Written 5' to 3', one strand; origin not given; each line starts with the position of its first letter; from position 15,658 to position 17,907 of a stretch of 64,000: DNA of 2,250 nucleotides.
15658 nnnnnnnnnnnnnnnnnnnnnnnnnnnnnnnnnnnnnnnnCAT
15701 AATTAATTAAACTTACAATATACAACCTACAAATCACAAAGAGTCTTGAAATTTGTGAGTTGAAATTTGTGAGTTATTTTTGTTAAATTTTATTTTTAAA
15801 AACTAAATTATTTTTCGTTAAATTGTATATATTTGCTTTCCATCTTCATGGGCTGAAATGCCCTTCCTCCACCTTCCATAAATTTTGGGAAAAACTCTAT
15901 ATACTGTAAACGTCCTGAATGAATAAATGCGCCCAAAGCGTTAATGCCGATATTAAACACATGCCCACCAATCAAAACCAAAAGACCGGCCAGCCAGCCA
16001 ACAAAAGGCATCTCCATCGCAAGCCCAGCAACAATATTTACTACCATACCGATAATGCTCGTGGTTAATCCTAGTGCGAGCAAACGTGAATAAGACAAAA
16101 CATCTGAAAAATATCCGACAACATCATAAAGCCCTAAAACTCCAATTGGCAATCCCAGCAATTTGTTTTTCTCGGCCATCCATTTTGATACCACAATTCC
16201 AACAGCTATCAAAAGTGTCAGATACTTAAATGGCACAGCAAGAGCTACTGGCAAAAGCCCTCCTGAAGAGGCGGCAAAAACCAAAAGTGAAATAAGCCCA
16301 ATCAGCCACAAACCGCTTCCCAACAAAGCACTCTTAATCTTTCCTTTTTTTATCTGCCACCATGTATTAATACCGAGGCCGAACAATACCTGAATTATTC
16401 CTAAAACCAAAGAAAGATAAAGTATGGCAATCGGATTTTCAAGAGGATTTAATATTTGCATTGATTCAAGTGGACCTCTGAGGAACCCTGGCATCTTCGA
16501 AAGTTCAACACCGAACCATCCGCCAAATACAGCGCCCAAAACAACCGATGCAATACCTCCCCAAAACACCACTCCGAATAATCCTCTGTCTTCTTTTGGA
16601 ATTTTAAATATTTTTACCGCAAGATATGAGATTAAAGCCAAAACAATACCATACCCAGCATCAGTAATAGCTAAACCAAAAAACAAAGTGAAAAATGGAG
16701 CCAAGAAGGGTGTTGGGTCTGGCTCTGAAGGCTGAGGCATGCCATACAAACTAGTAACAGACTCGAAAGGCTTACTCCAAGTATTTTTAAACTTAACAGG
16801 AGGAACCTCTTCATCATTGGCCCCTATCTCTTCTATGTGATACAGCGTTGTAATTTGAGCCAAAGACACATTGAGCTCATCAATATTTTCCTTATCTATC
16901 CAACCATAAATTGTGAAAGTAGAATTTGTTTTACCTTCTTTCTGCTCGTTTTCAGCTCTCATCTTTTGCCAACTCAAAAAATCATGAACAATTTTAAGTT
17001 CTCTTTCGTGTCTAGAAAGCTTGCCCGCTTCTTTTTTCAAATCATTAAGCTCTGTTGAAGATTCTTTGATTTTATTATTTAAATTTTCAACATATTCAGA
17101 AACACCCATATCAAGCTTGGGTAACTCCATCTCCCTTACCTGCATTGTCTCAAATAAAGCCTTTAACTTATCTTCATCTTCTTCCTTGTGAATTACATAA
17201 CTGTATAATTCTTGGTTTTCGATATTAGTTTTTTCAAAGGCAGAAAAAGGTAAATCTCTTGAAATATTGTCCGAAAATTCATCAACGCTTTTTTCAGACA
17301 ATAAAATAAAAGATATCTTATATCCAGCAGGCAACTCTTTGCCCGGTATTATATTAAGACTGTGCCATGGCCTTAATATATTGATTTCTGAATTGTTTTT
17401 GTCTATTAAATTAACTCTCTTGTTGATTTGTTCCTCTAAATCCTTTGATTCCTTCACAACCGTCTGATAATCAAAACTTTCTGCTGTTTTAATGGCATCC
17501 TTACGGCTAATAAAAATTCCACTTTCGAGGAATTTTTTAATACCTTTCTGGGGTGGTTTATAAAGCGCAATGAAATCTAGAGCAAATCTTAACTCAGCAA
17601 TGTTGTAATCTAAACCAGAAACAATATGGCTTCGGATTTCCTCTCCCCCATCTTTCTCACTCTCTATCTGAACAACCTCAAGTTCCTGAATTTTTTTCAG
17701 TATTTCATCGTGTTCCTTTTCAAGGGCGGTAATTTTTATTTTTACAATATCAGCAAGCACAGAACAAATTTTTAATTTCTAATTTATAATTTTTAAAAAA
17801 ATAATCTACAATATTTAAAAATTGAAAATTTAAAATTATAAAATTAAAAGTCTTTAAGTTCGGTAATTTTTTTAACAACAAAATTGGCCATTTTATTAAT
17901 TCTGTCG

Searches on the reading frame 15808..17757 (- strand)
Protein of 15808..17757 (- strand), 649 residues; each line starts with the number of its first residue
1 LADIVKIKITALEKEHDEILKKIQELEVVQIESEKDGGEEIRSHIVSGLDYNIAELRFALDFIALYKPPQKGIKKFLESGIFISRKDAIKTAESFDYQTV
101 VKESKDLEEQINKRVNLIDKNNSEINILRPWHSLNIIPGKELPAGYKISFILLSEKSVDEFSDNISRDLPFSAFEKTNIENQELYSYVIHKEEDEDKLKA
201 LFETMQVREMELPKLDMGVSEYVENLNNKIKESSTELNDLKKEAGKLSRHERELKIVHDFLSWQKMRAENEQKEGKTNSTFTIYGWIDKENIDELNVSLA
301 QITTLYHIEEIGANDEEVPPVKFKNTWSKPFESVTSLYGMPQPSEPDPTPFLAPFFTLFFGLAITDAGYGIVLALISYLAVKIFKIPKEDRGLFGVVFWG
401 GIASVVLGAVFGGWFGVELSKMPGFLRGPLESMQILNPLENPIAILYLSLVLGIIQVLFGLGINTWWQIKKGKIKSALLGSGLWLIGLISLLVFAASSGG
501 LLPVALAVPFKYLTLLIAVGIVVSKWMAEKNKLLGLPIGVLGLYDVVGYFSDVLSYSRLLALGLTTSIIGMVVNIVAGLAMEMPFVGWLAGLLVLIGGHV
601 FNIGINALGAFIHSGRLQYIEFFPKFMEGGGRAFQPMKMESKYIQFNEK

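Call 16: search_protein_families(library=pfam, proteins=[window:15808-17757:-], max_evalue=0.00001)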
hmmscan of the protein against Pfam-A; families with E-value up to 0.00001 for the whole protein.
window:15808-17757:- (649 aa): 1 family
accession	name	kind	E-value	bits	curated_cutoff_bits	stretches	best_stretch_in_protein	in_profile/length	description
PF01496.24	V_ATPase_I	-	1.2e-18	66.9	30.7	1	177-381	202-414/815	V-type ATPase 116kDa subunit family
